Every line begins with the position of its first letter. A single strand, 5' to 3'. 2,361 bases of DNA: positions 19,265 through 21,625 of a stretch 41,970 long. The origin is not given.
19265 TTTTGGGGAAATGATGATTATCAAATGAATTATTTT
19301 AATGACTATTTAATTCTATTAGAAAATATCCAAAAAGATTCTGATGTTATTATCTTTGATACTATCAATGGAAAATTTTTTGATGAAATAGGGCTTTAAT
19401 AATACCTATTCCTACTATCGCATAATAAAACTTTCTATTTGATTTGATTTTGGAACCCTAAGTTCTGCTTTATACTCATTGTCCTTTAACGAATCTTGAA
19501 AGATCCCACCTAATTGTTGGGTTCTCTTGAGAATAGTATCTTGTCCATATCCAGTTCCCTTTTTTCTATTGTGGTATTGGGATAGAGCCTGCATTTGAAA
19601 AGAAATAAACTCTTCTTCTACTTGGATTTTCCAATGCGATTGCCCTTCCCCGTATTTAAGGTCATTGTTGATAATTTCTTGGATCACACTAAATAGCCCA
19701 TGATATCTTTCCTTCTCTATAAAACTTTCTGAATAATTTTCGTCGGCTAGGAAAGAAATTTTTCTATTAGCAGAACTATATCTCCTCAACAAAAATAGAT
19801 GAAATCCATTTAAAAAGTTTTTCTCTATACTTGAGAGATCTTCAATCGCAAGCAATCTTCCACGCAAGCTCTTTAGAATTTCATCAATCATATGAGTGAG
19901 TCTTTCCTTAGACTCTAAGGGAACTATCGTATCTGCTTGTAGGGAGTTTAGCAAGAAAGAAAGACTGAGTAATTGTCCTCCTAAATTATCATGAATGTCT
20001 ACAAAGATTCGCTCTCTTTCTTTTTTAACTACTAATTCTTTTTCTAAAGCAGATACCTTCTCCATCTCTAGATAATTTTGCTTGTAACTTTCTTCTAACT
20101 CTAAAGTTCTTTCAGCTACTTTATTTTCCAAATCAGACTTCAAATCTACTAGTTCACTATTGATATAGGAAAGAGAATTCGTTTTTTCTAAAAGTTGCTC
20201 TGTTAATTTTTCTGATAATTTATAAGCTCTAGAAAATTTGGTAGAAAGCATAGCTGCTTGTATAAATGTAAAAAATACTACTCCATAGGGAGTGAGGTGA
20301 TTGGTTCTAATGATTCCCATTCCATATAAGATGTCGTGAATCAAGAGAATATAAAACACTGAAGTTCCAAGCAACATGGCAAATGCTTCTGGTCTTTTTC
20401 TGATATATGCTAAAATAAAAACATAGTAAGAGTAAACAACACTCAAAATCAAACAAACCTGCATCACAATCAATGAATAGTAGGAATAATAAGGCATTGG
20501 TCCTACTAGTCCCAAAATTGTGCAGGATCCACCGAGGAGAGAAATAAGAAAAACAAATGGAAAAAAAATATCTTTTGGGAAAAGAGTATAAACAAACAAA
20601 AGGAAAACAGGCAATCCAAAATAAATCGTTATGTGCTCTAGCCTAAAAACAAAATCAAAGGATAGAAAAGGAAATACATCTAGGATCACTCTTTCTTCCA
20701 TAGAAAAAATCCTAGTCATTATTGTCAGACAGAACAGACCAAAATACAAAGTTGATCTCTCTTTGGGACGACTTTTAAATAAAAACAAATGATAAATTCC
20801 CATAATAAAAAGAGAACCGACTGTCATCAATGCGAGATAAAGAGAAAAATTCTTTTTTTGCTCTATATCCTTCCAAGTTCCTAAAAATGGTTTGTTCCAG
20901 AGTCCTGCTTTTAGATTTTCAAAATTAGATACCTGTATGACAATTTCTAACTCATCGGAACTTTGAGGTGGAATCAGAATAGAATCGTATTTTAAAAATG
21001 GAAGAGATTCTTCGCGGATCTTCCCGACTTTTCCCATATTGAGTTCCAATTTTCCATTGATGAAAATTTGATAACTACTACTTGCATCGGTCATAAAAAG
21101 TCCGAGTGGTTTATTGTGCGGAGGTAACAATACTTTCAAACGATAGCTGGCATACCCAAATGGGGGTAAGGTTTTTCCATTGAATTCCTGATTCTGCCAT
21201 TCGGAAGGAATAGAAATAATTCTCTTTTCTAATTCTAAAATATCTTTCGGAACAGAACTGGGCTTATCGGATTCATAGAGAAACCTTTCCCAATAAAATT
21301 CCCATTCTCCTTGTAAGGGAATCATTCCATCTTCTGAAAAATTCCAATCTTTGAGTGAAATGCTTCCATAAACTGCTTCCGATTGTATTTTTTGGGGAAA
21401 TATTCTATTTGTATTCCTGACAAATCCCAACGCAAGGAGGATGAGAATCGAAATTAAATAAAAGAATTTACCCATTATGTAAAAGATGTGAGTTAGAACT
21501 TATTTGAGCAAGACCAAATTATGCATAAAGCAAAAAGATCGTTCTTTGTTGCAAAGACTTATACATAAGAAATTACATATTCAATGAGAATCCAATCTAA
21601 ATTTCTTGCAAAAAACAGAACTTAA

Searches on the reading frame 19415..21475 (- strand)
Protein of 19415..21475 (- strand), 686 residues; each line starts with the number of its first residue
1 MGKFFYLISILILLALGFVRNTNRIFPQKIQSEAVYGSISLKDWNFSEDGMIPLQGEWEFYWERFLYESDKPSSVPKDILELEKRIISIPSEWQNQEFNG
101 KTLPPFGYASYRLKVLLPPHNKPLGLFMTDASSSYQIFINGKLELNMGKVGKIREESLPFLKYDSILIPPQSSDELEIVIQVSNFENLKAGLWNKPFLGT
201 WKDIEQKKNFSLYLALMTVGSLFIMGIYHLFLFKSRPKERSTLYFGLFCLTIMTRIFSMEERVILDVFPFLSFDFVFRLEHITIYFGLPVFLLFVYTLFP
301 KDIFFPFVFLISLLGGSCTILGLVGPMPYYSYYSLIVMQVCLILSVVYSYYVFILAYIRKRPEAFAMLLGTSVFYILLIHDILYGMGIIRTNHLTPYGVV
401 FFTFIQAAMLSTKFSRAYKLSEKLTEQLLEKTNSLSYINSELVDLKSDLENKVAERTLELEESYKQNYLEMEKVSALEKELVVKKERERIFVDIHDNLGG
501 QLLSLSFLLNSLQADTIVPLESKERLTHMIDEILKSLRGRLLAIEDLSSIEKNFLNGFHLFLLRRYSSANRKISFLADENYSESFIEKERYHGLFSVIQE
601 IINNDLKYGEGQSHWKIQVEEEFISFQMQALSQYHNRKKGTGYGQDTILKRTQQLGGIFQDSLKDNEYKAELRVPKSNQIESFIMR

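Call 61: search_protein_families(library=pfam, max_evalue=0.001, proteins=[window:19415-21475:-])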
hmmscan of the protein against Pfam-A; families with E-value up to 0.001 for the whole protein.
window:19415-21475:- (686 aa): 1 family
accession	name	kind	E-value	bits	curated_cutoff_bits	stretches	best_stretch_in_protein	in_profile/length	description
PF07695.17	7TMR-DISM_7TM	-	7.2e-24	85.3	29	1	213-411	3-203/205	7TM diverse intracellular signalling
